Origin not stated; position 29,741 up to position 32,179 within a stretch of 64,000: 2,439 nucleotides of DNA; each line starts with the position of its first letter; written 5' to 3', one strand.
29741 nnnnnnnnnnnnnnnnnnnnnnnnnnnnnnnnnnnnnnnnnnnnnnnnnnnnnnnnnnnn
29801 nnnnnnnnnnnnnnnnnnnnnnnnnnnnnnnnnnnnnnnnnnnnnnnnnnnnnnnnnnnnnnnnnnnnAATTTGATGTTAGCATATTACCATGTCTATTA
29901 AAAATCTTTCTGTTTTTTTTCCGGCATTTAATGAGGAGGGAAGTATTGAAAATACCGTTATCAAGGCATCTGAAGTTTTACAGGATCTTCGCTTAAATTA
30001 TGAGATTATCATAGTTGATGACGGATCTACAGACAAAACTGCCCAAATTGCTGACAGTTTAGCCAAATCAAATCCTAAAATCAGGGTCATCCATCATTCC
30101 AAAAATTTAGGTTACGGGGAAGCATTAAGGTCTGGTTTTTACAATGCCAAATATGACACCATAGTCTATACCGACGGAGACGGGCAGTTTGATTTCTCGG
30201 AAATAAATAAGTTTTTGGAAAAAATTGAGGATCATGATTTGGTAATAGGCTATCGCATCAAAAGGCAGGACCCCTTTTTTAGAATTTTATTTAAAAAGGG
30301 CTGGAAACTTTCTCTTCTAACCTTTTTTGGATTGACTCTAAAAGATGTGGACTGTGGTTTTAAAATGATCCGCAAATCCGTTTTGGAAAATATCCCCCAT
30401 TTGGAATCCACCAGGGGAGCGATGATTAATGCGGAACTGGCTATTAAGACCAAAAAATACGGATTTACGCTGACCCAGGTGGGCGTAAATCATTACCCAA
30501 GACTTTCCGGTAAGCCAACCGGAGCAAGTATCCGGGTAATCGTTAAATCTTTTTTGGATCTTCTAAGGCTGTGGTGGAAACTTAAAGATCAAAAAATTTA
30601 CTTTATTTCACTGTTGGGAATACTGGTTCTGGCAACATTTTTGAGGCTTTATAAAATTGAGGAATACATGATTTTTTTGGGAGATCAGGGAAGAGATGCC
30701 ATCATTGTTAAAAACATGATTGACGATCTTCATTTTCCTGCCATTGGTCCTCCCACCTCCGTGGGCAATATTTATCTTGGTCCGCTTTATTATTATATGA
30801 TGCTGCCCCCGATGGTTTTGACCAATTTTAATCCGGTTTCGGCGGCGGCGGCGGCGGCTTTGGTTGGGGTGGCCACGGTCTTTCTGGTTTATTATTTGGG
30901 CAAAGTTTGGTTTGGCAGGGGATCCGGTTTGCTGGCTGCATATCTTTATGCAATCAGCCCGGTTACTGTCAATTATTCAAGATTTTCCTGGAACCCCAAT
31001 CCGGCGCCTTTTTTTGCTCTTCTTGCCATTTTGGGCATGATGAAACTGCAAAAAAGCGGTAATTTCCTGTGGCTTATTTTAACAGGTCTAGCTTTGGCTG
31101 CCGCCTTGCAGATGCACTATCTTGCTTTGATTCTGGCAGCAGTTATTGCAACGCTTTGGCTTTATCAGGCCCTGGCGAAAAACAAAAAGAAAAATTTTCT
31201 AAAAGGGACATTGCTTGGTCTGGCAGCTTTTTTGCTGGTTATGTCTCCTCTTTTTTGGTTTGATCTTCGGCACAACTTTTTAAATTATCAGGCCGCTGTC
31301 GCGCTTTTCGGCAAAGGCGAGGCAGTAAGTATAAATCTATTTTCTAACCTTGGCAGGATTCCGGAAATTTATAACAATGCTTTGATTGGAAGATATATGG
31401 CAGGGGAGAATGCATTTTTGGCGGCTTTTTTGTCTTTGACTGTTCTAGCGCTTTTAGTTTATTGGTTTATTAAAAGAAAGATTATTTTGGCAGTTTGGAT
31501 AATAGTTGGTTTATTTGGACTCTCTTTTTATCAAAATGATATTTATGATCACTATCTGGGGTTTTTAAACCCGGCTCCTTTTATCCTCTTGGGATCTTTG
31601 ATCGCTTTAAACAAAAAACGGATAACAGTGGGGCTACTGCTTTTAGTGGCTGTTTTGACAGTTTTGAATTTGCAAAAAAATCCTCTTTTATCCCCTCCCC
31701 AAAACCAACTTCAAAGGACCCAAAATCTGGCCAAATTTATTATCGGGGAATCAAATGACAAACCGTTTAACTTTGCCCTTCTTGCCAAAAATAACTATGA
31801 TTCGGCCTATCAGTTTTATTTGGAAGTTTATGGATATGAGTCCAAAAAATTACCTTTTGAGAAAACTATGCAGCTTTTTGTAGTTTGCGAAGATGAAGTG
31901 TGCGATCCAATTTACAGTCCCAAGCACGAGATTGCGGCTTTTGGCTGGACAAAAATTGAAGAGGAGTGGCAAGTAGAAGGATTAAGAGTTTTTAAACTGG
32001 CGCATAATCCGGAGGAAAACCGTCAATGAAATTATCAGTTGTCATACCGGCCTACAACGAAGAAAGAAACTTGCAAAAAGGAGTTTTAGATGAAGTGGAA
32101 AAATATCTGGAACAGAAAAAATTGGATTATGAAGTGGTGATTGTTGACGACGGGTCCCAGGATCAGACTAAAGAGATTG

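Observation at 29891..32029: A lipid-phosphate-sugar donor synthase fused to the GT-C transferase family that presumably uses the donor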

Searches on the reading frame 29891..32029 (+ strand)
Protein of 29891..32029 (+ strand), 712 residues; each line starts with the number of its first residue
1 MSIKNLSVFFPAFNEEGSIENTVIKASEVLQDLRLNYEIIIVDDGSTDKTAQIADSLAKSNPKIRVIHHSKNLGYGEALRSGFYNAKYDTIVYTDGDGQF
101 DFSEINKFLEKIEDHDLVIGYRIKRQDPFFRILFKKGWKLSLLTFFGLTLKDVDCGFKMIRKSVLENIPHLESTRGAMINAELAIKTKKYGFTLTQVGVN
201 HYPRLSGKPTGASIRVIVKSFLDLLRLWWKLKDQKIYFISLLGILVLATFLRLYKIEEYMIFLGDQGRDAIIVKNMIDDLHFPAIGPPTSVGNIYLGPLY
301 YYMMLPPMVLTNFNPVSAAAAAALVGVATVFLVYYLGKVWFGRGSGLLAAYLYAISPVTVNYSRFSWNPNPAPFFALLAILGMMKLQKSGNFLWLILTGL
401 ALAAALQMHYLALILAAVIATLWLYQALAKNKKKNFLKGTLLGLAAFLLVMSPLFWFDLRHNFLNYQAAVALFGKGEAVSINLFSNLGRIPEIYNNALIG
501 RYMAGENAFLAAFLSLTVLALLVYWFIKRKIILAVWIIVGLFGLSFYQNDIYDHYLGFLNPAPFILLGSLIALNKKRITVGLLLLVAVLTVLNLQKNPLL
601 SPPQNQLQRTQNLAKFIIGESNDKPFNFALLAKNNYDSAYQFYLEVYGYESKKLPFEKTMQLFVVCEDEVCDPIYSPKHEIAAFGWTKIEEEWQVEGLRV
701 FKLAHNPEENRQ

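Call 4: search_protein_families(library=pfam, proteins=[window:29891-32029:+], max_evalue=0.01)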
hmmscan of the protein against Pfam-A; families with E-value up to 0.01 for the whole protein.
window:29891-32029:+ (712 aa): 5 families
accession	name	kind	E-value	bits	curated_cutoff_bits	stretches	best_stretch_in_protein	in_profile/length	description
PF00535.33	Glycos_transf_2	-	1e-31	110.6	23.3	1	7-167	1-166/168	Glycosyl transferase family 2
PF13231.12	PMT_2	-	5.1e-10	40.2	26.1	1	298-456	4-159/160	Dolichyl-phosphate-mannose-protein mannosyltransferase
PF02366.24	PMT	-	2.5e-09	37.5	22.7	1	309-457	76-233/245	Dolichyl-phosphate-mannose-protein mannosyltransferase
PF10111.15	Glyco_tranf_2_2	-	8e-06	26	27.3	1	8-110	2-104/276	Glycosyltransferase like family 2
PF13641.12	Glyco_tranf_2_3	-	7.1e-05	23.4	27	1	6-97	3-96/230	Glycosyltransferase like family 2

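Call 8: find_homologous_proteins(query=window:29891-32029:+, max_evalue=0.00001)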
Query window:29891-32029:+ (712 aa): 952 proteins with E <= 0.00001 among 8000 candidates; the best 120 are listed.
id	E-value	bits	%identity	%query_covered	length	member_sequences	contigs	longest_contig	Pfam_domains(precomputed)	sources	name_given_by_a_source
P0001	0.0e+0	1601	100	100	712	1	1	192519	PF10111.15,PF02366.25,PF00535.33,PF13231.13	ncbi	-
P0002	0.0e+0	1320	81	99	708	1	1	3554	PF02366.25,PF00535.33,PF13231.13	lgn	-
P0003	0.0e+0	1298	79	99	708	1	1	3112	PF02366.25,PF00535.33,PF13231.13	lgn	-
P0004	0.0e+0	1296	79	99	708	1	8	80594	PF02366.25,PF00535.33,PF13231.13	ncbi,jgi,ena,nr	ncbi:TPA: hypothetical protein DD690_04700 [Candidatus Daviesbacteria bacterium]|nr:MAG: Glycosyltra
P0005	0.0e+0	1293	79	99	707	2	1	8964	PF02366.25,PF00535.33,PF13231.13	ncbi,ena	-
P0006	0.0e+0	1292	79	99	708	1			PF02366.25,PF00535.33,PF13231.13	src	-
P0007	0.0e+0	1271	80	96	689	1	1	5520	PF02366.25,PF00535.33,PF13231.13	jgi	-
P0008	0.0e+0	1264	80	96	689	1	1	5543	PF02366.25,PF00535.33,PF13231.13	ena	-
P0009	0.0e+0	1263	80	96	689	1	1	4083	PF02366.25,PF00535.33,PF13231.13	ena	-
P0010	0.0e+0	1263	80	96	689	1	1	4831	PF02366.25,PF00535.33,PF13231.13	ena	-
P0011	0.0e+0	1263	80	96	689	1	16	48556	PF02366.25,PF00535.33,PF13231.13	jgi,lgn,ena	-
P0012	0.0e+0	1260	79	96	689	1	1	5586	PF02366.25,PF00535.33,PF13231.13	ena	-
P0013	0.0e+0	1122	70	100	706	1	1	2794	PF10111.15,PF02366.25,PF00535.33,PF13231.13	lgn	-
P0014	0.0e+0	1114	67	99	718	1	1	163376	PF02366.25,PF00535.33,PF13231.13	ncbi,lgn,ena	-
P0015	0.0e+0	1113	67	99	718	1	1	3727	PF10111.15,PF02366.25,PF00535.33,PF13231.13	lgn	-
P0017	0.0e+0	1108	67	99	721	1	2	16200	PF10111.15,PF02366.25,PF00535.33,PF13231.13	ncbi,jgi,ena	-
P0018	0.0e+0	1091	66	100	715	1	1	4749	PF10111.15,PF00535.33,PF13231.13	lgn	-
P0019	0.0e+0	1085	65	99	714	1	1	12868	PF10111.15,PF02366.25,PF00535.33,PF13231.13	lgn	-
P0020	0.0e+0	1085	67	99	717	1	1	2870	PF10111.15,PF00535.33,PF13231.13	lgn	-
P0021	0.0e+0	1084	66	99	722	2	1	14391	PF02366.25,PF00535.33,PF13231.13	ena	-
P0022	0.0e+0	1083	66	99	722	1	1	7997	PF02366.25,PF00535.33,PF13231.13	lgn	-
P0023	0.0e+0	1083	66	99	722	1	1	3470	PF00535.33,PF13231.13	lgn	-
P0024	0.0e+0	1083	66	99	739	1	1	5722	PF10111.15,PF02366.25,PF00535.33,PF13231.13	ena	-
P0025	0.0e+0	1077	66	99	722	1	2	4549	PF02366.25,PF00535.33,PF13231.13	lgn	-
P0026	0.0e+0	1077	65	100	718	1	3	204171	PF02366.25,PF00535.33,PF13231.13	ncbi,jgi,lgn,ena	-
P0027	0.0e+0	1076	65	100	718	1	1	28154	PF02366.25,PF00535.33,PF13231.13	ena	-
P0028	0.0e+0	1075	65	99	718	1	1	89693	PF02366.25,PF00535.33,PF13231.13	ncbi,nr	ncbi:MAG: glycosyltransferase [Candidatus Daviesbacteria bacterium]|nr:glycosyltransferase [Candidat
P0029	0.0e+0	1075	65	99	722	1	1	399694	PF02366.25,PF00535.33,PF13231.13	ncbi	-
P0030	0.0e+0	1073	66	99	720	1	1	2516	PF00535.33,PF13231.13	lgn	-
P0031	0.0e+0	1073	64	99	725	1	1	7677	PF02366.25,PF00535.33,PF13231.13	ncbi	-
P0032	0.0e+0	1071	65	99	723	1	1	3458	PF02366.25,PF00535.33,PF13231.13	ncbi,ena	-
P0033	0.0e+0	1070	65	100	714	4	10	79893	PF10111.15,PF00535.33,PF13231.13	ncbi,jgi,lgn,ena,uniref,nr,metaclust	ncbi:hypothetical protein A3B45_03370 [Candidatus Daviesbacteria bacterium RIFCSPLOWO2_01_FULL_39_12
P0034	0.0e+0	1070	64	100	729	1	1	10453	PF02366.25,PF00535.33,PF13231.13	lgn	-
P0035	0.0e+0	1070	66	99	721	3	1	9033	PF10111.15,PF00535.33,PF13231.13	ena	-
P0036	0.0e+0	1068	65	99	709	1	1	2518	PF10111.15,PF00535.33,PF13231.13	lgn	-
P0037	0.0e+0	1068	65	99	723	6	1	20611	PF00535.33,PF13231.13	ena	-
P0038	0.0e+0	1067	65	99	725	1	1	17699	PF02366.25,PF00535.33,PF13231.13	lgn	-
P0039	0.0e+0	1067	66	100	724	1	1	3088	PF10111.15,PF00535.33,PF13231.13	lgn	-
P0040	0.0e+0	1065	65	99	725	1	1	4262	PF10111.15,PF02366.25,PF00535.33,PF13231.13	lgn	-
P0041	0.0e+0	1063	64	100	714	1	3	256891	PF10111.15,PF00535.33,PF13231.13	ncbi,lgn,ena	ncbi:MAG: glycosyltransferase [Patescibacteria group bacterium]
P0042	0.0e+0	1063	63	100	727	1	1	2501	PF02366.25,PF00535.33,PF13231.13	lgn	-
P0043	0.0e+0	1063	65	100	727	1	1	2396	PF10111.15,PF13641.13,PF02366.25,PF00535.33,PF13231.13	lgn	-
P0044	0.0e+0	1062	65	99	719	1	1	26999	PF10111.15,PF00535.33,PF13231.13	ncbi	-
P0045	0.0e+0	1062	65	99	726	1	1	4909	PF10111.15,PF02366.25,PF00535.33,PF13231.13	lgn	-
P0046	0.0e+0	1062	64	99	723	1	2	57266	PF02366.25,PF00535.33,PF13231.13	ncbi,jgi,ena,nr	ncbi:glycosyltransferase [Patescibacteria group bacterium]|nr:glycosyltransferase [Patescibacteria g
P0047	0.0e+0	1062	65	99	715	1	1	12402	PF02366.25,PF00535.33,PF13231.13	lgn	-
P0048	0.0e+0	1061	65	99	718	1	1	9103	PF10111.15,PF02366.25,PF00535.33,PF13231.13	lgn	-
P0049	0.0e+0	1061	64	99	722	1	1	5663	PF02366.25,PF00535.33,PF13231.13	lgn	-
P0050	0.0e+0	1059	65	99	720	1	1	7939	PF10111.15,PF00535.33,PF13231.13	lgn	-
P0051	0.0e+0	1059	65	99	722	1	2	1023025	PF10111.15,PF00535.33,PF13231.13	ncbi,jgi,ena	-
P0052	0.0e+0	1059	65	99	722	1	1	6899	PF00535.33,PF13231.13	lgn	-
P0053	0.0e+0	1058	64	100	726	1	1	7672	PF10111.15,PF02366.25,PF00535.33,PF13231.13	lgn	-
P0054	0.0e+0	1058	64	99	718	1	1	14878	PF02366.25,PF00535.33,PF13231.13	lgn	-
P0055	0.0e+0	1056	64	99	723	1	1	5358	PF02366.25,PF00535.33,PF13231.13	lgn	-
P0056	0.0e+0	1055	64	99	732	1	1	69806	PF10111.15,PF00535.33,PF13231.13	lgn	-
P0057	0.0e+0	1054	65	99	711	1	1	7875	PF00535.33,PF13231.13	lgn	-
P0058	0.0e+0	1054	64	100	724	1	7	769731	PF13641.13,PF00535.33,PF13231.13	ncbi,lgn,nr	ncbi:glycosyltransferase [Candidatus Daviesbacteria bacterium]|nr:glycosyltransferase [Candidatus Da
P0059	0.0e+0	1054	65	99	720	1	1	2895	PF10111.15,PF00535.33,PF13231.13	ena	-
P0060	0.0e+0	1054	66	99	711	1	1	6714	PF10111.15,PF13641.13,PF02366.25,PF00535.33,PF13231.13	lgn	-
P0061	0.0e+0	1054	65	99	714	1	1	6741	PF10111.15,PF13641.13,PF00535.33,PF13231.13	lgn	-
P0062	0.0e+0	1054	64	99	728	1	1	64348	PF10111.15,PF00535.33,PF13231.13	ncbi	-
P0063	0.0e+0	1053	65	100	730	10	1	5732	PF00535.33,PF13231.13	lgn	-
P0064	0.0e+0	1052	64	100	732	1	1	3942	PF10111.15,PF00535.33,PF13231.13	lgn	-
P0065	0.0e+0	1052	64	99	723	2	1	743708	PF02366.25,PF00535.33,PF13231.13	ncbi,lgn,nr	ncbi:MAG: glycosyltransferase [Candidatus Daviesbacteria bacterium]|nr:glycosyltransferase [Candidat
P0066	0.0e+0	1052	65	99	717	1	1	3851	PF13641.13,PF02366.25,PF00535.33,PF13231.13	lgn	-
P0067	0.0e+0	1051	65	100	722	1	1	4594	PF13641.13,PF00535.33,PF13231.13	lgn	-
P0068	0.0e+0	1051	64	99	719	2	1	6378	PF10111.15,PF00535.33,PF13231.13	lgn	-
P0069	0.0e+0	1051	65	99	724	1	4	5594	PF00535.33,PF13231.13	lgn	-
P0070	0.0e+0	1049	66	99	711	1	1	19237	PF00535.33,PF13231.13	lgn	-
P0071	0.0e+0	1049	63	99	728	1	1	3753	PF10111.15,PF00535.33,PF13231.13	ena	-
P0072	0.0e+0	1049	65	99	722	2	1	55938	PF10111.15,PF02366.25,PF00535.33,PF13231.13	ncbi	-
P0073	0.0e+0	1049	63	99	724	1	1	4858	PF02366.25,PF00535.33,PF13231.13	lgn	-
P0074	0.0e+0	1048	65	100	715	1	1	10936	PF00535.33,PF13231.13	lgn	-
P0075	0.0e+0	1048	65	99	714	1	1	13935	PF02366.25,PF00535.33,PF13231.13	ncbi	-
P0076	0.0e+0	1047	63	99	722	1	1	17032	PF10111.15,PF00535.33,PF13231.13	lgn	-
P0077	0.0e+0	1047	64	99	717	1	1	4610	PF00535.33,PF13231.13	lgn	-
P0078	0.0e+0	1046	63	100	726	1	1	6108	PF02366.25,PF00535.33,PF13231.13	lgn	-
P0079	0.0e+0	1046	63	99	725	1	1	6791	PF02366.25,PF00535.33,PF13231.13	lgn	-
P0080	0.0e+0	1045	64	99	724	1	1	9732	PF02366.25,PF00535.33,PF13231.13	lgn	-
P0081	0.0e+0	1045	65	99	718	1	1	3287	PF00535.33,PF13231.13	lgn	-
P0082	0.0e+0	1045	63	99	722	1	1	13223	PF10111.15,PF00535.33,PF13231.13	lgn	-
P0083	0.0e+0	1045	63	99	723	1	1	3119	PF02366.25,PF00535.33,PF13231.13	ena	-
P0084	0.0e+0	1044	64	99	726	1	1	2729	PF10111.15,PF02366.25,PF00535.33,PF13231.13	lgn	-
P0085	0.0e+0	1044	65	99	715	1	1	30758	PF10111.15,PF13641.13,PF02366.25,PF00535.33,PF13231.13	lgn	-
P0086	0.0e+0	1043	63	99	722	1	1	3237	PF02366.25,PF00535.33,PF13231.13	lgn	-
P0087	0.0e+0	1043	65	99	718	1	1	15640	PF10111.15,PF13641.13,PF02366.25,PF00535.33,PF13231.13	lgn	-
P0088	0.0e+0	1043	64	99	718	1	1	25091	PF02366.25,PF00535.33,PF13231.13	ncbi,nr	ncbi:glycosyltransferase [Candidatus Daviesbacteria bacterium]|nr:glycosyltransferase [Candidatus Da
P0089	0.0e+0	1043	63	99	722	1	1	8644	PF02366.25,PF00535.33,PF13231.13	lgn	-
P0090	0.0e+0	1042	62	100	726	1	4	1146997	PF02366.25,PF00535.33,PF13231.13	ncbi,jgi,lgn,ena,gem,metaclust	metaclust:\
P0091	0.0e+0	1042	65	100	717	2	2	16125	PF10111.15,PF02366.25,PF00535.33,PF13231.13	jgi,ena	-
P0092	0.0e+0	1042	63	99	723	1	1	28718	PF00535.33,PF13231.13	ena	-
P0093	0.0e+0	1042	65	100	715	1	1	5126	PF10111.15,PF00535.33,PF13231.13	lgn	-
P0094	0.0e+0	1041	64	98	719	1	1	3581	PF00535.33,PF13231.13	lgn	-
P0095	0.0e+0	1041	64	99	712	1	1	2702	PF10111.15,PF02366.25,PF00535.33,PF13231.13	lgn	-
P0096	0.0e+0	1041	63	99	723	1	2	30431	PF02366.25,PF00535.33,PF13231.13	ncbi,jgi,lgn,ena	-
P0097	0.0e+0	1041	64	99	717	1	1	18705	PF02366.25,PF00535.33,PF13231.13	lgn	-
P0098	0.0e+0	1040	65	99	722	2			PF00535.33,PF13231.13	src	-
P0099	0.0e+0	1039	62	100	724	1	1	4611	PF02366.25,PF00535.33,PF13231.13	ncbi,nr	ncbi:MAG: glycosyltransferase [Candidatus Daviesbacteria bacterium]|nr:glycosyltransferase [Candidat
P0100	0.0e+0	1038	64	99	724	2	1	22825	PF00535.33,PF13231.13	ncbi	-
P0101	0.0e+0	1037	65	99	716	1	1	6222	PF10111.15,PF02366.25,PF00535.33,PF13231.13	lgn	-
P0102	0.0e+0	1036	63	99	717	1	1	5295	PF02366.25,PF00535.33,PF13231.13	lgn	-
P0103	0.0e+0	1036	65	99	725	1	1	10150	PF13641.13,PF00535.33,PF13231.13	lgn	-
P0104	0.0e+0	1035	64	99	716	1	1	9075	PF00535.33,PF13231.13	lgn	-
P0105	0.0e+0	1035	63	99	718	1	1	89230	PF10111.15,PF02366.25,PF00535.33,PF13231.13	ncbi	-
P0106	0.0e+0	1034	63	99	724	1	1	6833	PF10111.15,PF02366.25,PF00535.33,PF13231.13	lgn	-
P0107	0.0e+0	1034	65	100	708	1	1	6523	PF00535.33,PF13231.13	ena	-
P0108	0.0e+0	1032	63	99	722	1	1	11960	PF00535.33,PF13231.13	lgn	-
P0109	0.0e+0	1032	62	99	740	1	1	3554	PF10111.15,PF00535.33,PF13231.13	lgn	-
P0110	0.0e+0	1032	63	99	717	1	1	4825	PF00535.33,PF13231.13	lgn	-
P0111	0.0e+0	1032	62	99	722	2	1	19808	PF02366.25,PF00535.33,PF13231.13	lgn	-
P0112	0.0e+0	1030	62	99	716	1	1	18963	PF00535.33,PF13231.13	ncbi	-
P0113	0.0e+0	1030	62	100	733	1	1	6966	PF02366.25,PF00535.33,PF13231.13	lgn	-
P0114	0.0e+0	1029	62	100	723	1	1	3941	PF02366.25,PF00535.33,PF13231.13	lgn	-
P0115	0.0e+0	1028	63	99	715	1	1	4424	PF00535.33,PF13231.13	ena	-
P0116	0.0e+0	1027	63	99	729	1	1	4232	PF10111.15,PF00535.33,PF13231.13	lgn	-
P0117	0.0e+0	1027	63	99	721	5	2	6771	PF02366.25,PF00535.33,PF13231.13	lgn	-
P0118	0.0e+0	1026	64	99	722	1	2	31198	PF02366.25,PF00535.33,PF13231.13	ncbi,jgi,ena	-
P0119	0.0e+0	1026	64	99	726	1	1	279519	PF02366.25,PF00535.33,PF13231.13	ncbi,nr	ncbi:glycosyltransferase [Candidatus Daviesbacteria bacterium]|nr:glycosyltransferase [Candidatus Da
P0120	0.0e+0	1026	63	100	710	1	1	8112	PF00535.33,PF13231.13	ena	-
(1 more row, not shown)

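Call 9: search_protein_families(library=ncbifam, proteins=[window:29891-32029:+], max_evalue=0.01)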
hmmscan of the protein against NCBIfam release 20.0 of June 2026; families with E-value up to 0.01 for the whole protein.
window:29891-32029:+ (712 aa): 27 families (the best 25 are shown)
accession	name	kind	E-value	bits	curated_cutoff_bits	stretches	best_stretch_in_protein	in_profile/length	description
NF007986.1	PRK10714.1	equivalog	3.9e-20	72.1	529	1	2-243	4-238/316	undecaprenyl-phosphate 4-deoxy-4-formamido-L-arabinose transferase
NF047588.1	GlcsyltransPgfSStrep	equivalog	9.2e-20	71.1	500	1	6-171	3-170/308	glycosyltransferase PgfS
TIGR03937.1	PgaC_IcaA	equivalog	6.3e-19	68.2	422.3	1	3-114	44-152/407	poly-beta-1,6-N-acetyl-D-glucosamine synthase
TIGR04182.1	glyco_TIGR04182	equivalog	2e-15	57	325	1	6-248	2-236/293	S-layer glycoprotein N-glycosyltransferase AglJ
NF041391.1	DPhHxTase_Halo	equivalog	7.2e-15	54.6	375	1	12-205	3-187/213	dolichyl-phosphate hexose transferase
NF058614.1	PPMAGASynPpgS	equivalog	1.7e-12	47.2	370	1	8-168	4-165/226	polyprenyl-phospho-N-acetylgalactosaminyl synthase PpgS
NF047683.1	TeichurnBiosyTuaG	equivalog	3.8e-12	46.4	400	1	5-118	7-117/252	teichuronic acid biosynthesis protein TuaG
NF007482.0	PRK10073.1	equivalog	1.5e-11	43.9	423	1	3-117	5-115/334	glycosyltransferase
NF010496.0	PRK13915.1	equivalog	2.1e-11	43.4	262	1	5-97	32-126/307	glucosyl-3-phosphoglycerate synthase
TIGR03663.1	TIGR03663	subfamily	1.2e-09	37.7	126.25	1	244-434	7-193/435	flippase activity-associated protein Agl23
TIGR04283.1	glyco_like_mftF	equivalog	2.5e-09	37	182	1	6-132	1-120/221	TIGR04283 family arsenosugar biosynthesis glycosyltransferase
NF041875.1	EPS_EpsD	equivalog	1.3e-08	34.6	370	1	6-112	1-104/325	exopolysaccharide biosynthesis glycosyltransferase EpsD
NF053739.1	GlytfEpsEBac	equivalog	3.7e-07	29.4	450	1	18-111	15-109/265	glycosyltransferase EpsE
TIGR03965.1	mycofact_glyco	equivalog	4.6e-07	29.1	280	1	7-97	77-164/467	mycofactocin biosynthesis glycosyltransferase MftF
TIGR03111.1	glyc2_xrt_Gpos1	hypoth_equivalog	9.6e-07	27.9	363.95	1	6-116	51-160/439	TIGR03111 family XrtG-associated glycosyltransferase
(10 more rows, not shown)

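Call 13: search_solved_structures(query=window:29891-32029:+, max_evalue=0.01)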
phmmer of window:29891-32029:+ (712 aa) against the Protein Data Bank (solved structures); distinct sequences matched with E-value up to 0.01: 21.
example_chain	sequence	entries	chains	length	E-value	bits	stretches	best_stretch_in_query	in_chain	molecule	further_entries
5mlz_A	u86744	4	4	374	9.7e-17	64.1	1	5-254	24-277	Dolichol monophosphate mannose synthase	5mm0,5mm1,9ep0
9hwj_A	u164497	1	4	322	6.6e-16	61.4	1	3-243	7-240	Undecaprenyl-phosphate 4-deoxy-4-formamido-L-arabinose transferase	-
9bhc_C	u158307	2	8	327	7.6e-15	57.8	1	3-245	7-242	Undecaprenyl-phosphate 4-deoxy-4-formamido-L-arabinose transferase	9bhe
8vxh_A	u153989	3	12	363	1.1e-14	57.4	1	3-245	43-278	Undecaprenyl-phosphate 4-deoxy-4-formamido-L-arabinose transferase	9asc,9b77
5eke_A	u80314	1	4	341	5.3e-14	55.1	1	5-129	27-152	Uncharacterized glycosyltransferase sll0501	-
5ekp_C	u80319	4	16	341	5.5e-14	55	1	5-129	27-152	Uncharacterized glycosyltransferase sll0501 | Glycosyltransferase sll0501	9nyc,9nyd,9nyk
9nye_A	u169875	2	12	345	5.7e-14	55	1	5-129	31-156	Glycosyltransferase sll0501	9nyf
3bcv_A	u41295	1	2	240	2e-07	33.3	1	3-101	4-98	Putative glycosyltransferase protein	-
8vh7_A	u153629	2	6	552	4.3e-07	32.2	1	28-105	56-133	Heparosan synthase B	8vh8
8viw_A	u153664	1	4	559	4.4e-07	32.2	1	28-105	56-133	Heparosan synthase B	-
2z87_A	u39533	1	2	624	2.7e-06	29.6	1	6-91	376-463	Chondroitin synthase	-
2z86_A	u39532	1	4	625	2.7e-06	29.6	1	6-91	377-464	Chondroitin synthase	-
6p61_A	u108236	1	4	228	4.4e-06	28.9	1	5-117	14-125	Glycosyltransferase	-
5hea_A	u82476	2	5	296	4.5e-06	28.8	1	6-98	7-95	Putative glycosyltransferase (GalT1)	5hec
3l7i_A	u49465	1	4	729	0.0043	19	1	29-119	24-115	Teichoic acid biosynthesis protein F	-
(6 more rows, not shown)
